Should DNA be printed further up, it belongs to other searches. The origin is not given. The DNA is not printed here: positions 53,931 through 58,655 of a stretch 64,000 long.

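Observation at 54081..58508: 1475-aa Tyr/Ser/Gly/Asn-rich lipoprotein with compositional contrast to its surroundings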

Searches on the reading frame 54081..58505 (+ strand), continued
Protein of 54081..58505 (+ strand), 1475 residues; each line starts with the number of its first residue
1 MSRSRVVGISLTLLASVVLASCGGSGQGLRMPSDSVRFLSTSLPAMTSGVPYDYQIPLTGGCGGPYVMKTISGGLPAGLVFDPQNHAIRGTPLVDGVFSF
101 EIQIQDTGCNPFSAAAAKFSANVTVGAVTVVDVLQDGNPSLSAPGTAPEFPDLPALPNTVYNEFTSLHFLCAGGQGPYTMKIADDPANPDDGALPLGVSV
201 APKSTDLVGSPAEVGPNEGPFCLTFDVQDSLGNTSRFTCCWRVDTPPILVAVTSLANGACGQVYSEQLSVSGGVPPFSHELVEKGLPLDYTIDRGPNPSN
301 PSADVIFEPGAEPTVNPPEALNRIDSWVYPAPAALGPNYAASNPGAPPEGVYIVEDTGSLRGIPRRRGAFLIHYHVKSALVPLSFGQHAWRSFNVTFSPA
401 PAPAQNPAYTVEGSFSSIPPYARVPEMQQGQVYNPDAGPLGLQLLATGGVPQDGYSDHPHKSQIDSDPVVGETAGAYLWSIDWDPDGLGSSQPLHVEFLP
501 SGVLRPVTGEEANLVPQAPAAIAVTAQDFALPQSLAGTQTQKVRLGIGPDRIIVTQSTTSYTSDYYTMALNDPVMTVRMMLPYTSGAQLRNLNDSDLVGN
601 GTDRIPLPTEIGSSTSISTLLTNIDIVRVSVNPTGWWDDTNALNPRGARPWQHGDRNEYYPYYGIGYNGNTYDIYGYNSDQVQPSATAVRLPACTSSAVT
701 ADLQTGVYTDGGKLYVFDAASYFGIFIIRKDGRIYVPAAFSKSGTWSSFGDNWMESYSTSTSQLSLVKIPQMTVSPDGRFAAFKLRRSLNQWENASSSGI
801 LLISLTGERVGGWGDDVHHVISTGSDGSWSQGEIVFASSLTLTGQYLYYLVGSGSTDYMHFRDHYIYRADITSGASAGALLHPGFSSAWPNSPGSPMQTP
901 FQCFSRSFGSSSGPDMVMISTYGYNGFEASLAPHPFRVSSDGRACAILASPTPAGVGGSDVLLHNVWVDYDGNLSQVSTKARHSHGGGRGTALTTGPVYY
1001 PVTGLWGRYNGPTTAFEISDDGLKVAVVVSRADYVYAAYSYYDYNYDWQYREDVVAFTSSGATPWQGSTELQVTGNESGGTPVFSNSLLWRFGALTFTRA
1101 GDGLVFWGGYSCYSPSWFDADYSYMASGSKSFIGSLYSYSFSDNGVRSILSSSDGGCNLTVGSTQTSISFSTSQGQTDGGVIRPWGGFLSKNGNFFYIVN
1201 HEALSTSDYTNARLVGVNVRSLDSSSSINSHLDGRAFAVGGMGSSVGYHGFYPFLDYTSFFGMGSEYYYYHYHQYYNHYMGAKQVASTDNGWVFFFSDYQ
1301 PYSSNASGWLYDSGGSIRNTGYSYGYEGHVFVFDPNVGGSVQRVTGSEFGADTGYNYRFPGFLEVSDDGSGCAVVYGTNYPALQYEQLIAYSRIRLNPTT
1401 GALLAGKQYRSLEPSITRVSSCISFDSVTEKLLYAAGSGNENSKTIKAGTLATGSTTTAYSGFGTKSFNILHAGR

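Call 18: search_protein_families(library=pfam, alignment_id=A1, max_evalue=0.1)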
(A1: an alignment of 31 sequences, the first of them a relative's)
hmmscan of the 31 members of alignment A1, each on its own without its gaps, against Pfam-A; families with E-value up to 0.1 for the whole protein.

A. member 1, P0001 (1475 aa): 1 family
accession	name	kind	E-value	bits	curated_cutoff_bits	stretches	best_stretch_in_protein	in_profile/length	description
PF05345.18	He_PIG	-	2.4e-09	38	24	1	40-109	6-84/96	Putative Ig domain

B. families by the number of members that match (of 31 scanned): 6 families
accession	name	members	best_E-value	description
PF05345.18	He_PIG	21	1.6e-11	Putative Ig domain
PF19077.6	Big_13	2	0.066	Bacterial Ig-like domain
PF13573.12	SprB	1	0.012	SprB repeat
PF07676.18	PD40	1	0.052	WD40-like Beta Propeller Repeat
PF05633.16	ROH1-like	1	0.056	Protein ROH1-like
PF20009.4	GEVED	1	0.086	GEVED domain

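Call 19: find_encoding_contigs(protein=P0001, flank=10000, max_places=3)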
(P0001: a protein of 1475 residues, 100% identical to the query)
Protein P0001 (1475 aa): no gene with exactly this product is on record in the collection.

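Call 20: find_encoding_contigs(protein=P0004, flank=10000, max_places=3)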
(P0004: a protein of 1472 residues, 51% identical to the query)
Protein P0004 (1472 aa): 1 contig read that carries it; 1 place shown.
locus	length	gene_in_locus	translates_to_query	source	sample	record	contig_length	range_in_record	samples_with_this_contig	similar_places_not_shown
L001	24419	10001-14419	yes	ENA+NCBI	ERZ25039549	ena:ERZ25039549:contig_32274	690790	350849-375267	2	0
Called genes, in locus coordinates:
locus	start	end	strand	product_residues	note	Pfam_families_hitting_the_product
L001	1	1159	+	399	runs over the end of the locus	-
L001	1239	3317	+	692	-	PF00270:DEAD (weak), PF04851:ResIII, PF13604:AAA_30 (faint), PF17757:UvrB_inter, PF27431:UvrB_3rd, PF00271:Helicase_C, PF12344:UvrB, PF02151:UVR (faint)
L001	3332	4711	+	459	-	PF03062:MBOAT, PF13813:MBOAT_2 (faint)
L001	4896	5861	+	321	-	-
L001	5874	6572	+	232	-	PF13489:Methyltransf_23 (weak), PF08241:Methyltransf_11 (weak)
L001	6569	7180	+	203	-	PF03162:Y_phosphatase2, PF13350:Y_phosphatase3, PF22741:PTP-NADK, PF22784:PTP-SAK (weak), PF22785:Tc-R-P, PF00782:DSPc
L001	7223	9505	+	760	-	PF13646:HEAT_2 (faint)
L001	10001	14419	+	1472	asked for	-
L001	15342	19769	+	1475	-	-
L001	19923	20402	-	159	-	PF01750:HycI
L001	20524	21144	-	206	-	PF12797:Fer4_2 (weak), PF12837:Fer4_6, PF13237:Fer4_10 (weak), PF14697:Fer4_21 (faint), PF00037:Fer4, PF12838:Fer4_7, PF13187:Fer4_9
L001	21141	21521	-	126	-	PF03334:PhaG_MnhG_YufB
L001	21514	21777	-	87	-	PF04066:MrpF_PhaF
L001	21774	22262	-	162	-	PF01899:MNHE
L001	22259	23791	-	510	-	PF00662:Proton_antipo_N (weak), PF10125:NADHdeh_related (weak), PF00361:Proton_antipo_M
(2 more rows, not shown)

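Call 21: find_encoding_contigs(protein=P0008, flank=10000, max_places=3)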
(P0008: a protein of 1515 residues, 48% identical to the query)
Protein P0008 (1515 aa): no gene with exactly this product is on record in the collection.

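Call 30: find_related_loci(query=A1, collection=genome_contigs, flank=10000)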
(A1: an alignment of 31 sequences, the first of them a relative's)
Query A1 (1475 aa) in genome_contigs; peptide patterns used: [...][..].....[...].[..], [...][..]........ (x = any residue, [..] = any of these).
595 stretches matched a pattern (row limit reached: there are more); 20 encode a relative of the query (tblastn E <= 1e-3); 16 distinct loci.
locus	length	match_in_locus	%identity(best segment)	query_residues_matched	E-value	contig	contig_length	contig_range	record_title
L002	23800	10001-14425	51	1-1475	0e+0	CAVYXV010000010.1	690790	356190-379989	MAG: uncultured Planctomycetota bacterium isolate MFD05684.bin.2.230 genome assembly, contig: contig_32274, whole genome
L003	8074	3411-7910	49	1-1475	0e+0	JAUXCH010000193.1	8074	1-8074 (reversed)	MAG: Planctomycetia bacterium isolate CSMAG_2820 CSMAG_2820_k117_2404742_length_8074_cov_10.0000, whole genome shotgun s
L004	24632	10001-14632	44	1-1475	0e+0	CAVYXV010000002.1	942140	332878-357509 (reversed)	MAG: uncultured Planctomycetota bacterium isolate MFD05684.bin.2.230 genome assembly, contig: contig_11694, whole genome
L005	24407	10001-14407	36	22-1475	0e+0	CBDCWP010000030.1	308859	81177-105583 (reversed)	MAG: Planctomycetota bacterium isolate f54e8648-cd6d-4ae6-93f0-4e864496be0d genome assembly, contig: contig_30, whole ge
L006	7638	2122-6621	34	11-1472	0e+0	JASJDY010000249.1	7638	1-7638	MAG: Planctomycetota bacterium isolate MO_197.B21 MO_197.c_4976, whole genome shotgun sequence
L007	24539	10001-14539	34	4-1475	0e+0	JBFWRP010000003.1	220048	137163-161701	MAG: Planctomycetota bacterium isolate CA_2019_TPBF_209 NODE_564_length_220048_cov_8.941897_TPBF, whole genome shotgun s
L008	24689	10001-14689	32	46-1475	0e+0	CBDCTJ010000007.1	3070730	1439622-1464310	MAG: Planctomycetota bacterium isolate a905712d-5f3e-44c1-92c0-259fa43ced3e genome assembly, contig: contig_7, whole gen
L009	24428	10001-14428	34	40-1475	0e+0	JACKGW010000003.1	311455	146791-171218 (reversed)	MAG: Planctomycetota bacterium isolate HK-STAS-PLAN-1 HK-STAS-PLAN-1_3, whole genome shotgun sequence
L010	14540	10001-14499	36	30-1475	0e+0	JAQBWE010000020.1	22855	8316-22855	MAG: Planctomycetota bacterium isolate casp150-mb.218 NODE_5993_length_22855_cov_0.097776, whole genome shotgun sequence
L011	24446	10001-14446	34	35-1475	0e+0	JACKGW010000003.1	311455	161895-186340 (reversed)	MAG: Planctomycetota bacterium isolate HK-STAS-PLAN-1 HK-STAS-PLAN-1_3, whole genome shotgun sequence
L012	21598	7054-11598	34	9-1475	0e+0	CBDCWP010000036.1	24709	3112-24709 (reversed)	MAG: Planctomycetota bacterium isolate f54e8648-cd6d-4ae6-93f0-4e864496be0d genome assembly, contig: contig_36, whole ge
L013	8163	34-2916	32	538-1475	2e-99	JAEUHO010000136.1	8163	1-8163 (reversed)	MAG: Planctomycetia bacterium isolate new MAG-19 k141_4159314, whole genome shotgun sequence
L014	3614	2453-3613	43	1-376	8e-76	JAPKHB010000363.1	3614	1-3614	MAG: Planctomycetota bacterium isolate PDA_C_MAG.98 MAG.98_363, whole genome shotgun sequence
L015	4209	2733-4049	37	22-437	7e-69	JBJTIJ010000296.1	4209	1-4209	MAG: Planctomycetia bacterium isolate samp_4313_concoct_675 samp_4313_1289951, whole genome shotgun sequence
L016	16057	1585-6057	31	19-1475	5e-167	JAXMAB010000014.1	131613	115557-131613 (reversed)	MAG: Planctomycetota bacterium isolate STL-PLA1 C1.44.fa-14, whole genome shotgun sequence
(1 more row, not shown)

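Call 52: search_protein_families(library=pfam, proteins=[L009:19386-19931:+, L009:19931-20536:-, L009:20550-20954:-, L009:21065-23350:+, L011:315-1901:+, L011:1904-3451:+, L012:1235-3289:+, L012:3301-4941:+, L012:4941-6509:+, L012:13447-15831:+], max_evalue=0.001)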
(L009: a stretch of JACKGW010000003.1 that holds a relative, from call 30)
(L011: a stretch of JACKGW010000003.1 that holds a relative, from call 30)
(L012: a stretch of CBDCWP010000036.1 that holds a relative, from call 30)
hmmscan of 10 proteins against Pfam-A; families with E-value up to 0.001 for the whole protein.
L009:19386-19931:+ (182 aa): 0 families

L009:19931-20536:- (201 aa): 2 families
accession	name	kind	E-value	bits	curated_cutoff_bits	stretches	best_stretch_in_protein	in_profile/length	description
PF00440.29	TetR_N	-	5.4e-10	39.3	24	1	20-61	6-47/47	Bacterial regulatory proteins, tetR family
PF17932.6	TetR_C_24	-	9.5e-06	26.3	26.4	1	82-154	4-75/114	Tetracyclin repressor-like, C-terminal domain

L009:20550-20954:- (134 aa): 1 family
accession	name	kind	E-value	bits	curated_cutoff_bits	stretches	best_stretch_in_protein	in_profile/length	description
PF01242.24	PTPS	-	5.8e-36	123.5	22.4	1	18-130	2-121/121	6-pyruvoyl tetrahydropterin synthase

L009:21065-23350:+ (762 aa): 6 families
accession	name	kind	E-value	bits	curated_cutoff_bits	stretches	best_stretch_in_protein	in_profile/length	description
PF02683.22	DsbD_TM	-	4.6e-45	154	27.1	1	354-562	2-215/219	Cytochrome C biogenesis protein transmembrane domain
PF11412.14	DsbD_N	-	1.3e-08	35.4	25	1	188-286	13-115/119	Thiol:disulfide interchange protein DsbD, N-terminal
PF00085.26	Thioredoxin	-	2.2e-06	28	23.5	1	651-681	15-46/103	Thioredoxin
PF13899.12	Thioredoxin_7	-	9.6e-06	26.1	27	1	643-684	7-48/83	Thioredoxin-like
PF13386.12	DsbD_2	-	0.00019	21.8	24.9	1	361-555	3-195/199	Cytochrome C biogenesis protein transmembrane region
PF13098.12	Thioredoxin_2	-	0.00035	21.3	27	1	650-694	2-47/104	Thioredoxin-like domain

L011:315-1901:+ (529 aa): 1 family
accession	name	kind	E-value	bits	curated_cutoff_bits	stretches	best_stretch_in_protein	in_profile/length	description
PF00361.26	Proton_antipo_M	-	6.7e-57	193.4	21.5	1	139-421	1-283/294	NADH:quinone oxidoreductase/Mrp antiporter, TM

L011:1904-3451:+ (516 aa): 1 family
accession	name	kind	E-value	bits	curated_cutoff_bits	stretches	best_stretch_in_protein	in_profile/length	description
PF00361.26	Proton_antipo_M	-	2.1e-68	231.1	21.5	1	146-443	2-289/294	NADH:quinone oxidoreductase/Mrp antiporter, TM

L012:1235-3289:+ (685 aa): 3 families
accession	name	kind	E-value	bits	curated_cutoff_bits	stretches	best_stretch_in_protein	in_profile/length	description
PF00361.26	Proton_antipo_M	-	1e-76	258.4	21.5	1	156-472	1-285/294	NADH:quinone oxidoreductase/Mrp antiporter, TM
PF00662.26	Proton_antipo_N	-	7.6e-18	64.6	24.5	1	89-140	1-51/51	NADH-Ubiquinone oxidoreductase (complex I), chain 5 N-terminus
PF01010.25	Proton_antipo_C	-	5.5e-06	26.6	26.8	1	508-540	94-126/243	NADH-dehyrogenase subunit F, TMs, (complex I) C-terminus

L012:3301-4941:+ (547 aa): 1 family
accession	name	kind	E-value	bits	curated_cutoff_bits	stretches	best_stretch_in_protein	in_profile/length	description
PF00361.26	Proton_antipo_M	-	5.6e-57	193.6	21.5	1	143-430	1-282/294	NADH:quinone oxidoreductase/Mrp antiporter, TM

L012:4941-6509:+ (523 aa): 1 family
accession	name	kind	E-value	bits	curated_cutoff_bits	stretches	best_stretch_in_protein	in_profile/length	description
PF00361.26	Proton_antipo_M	-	3.2e-66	224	21.5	1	143-456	2-294/294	NADH:quinone oxidoreductase/Mrp antiporter, TM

L012:13447-15831:+ (795 aa): 3 families
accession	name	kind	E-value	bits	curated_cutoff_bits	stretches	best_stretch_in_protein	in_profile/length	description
PF02683.22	DsbD_TM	-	1.3e-44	152.5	27.1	1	372-581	2-215/219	Cytochrome C biogenesis protein transmembrane domain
PF11412.14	DsbD_N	-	1.3e-11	45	25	1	49-155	16-110/119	Thiol:disulfide interchange protein DsbD, N-terminal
PF13386.12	DsbD_2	-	1.4e-05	25.6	24.9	1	378-575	2-196/199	Cytochrome C biogenesis protein transmembrane region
